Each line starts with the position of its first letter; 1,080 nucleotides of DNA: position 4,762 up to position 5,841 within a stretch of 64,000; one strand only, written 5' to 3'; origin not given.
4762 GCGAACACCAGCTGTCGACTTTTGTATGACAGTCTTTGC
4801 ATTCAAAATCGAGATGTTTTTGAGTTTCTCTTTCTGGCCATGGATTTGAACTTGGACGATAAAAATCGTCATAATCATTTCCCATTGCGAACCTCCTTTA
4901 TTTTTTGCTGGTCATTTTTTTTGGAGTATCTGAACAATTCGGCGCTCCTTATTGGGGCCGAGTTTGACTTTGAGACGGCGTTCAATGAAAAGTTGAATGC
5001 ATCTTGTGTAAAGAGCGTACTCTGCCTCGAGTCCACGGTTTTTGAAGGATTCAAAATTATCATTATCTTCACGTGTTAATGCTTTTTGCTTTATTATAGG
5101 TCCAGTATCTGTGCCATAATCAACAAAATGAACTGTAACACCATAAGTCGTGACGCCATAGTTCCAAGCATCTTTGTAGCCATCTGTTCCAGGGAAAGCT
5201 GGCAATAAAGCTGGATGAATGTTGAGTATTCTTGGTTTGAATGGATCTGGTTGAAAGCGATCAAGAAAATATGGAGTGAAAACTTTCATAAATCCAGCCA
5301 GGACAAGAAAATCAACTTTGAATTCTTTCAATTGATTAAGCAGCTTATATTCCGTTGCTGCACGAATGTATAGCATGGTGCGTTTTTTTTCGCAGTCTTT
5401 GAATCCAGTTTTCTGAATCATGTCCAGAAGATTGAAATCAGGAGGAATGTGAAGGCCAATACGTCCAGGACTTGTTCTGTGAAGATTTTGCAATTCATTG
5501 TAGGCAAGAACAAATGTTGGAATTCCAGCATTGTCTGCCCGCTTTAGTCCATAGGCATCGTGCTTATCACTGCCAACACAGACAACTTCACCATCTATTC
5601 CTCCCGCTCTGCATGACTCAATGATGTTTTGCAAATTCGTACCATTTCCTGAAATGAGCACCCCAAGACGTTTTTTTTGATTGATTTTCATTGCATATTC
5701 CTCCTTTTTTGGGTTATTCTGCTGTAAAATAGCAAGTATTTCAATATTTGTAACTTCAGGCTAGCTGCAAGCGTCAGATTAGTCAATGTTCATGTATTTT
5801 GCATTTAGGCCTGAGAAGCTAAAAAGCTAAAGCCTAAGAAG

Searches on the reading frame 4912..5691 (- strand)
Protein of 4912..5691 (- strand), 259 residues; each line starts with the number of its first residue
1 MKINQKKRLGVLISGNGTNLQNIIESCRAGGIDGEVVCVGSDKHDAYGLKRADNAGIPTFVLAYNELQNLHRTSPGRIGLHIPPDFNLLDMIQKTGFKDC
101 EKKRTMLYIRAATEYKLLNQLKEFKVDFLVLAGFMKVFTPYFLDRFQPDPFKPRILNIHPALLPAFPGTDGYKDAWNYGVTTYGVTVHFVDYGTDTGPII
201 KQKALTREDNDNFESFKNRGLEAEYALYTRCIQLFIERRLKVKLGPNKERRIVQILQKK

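Call 84: search_protein_families(library=pfam, proteins=[window:4912-5691:-], max_evalue=0.01)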
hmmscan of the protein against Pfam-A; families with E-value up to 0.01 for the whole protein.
window:4912-5691:- (259 aa): 1 family
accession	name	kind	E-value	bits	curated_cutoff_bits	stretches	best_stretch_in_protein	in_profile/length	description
PF00551.24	Formyl_trans_N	-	6e-44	150.4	26.1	1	8-231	2-180/181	Formyl transferase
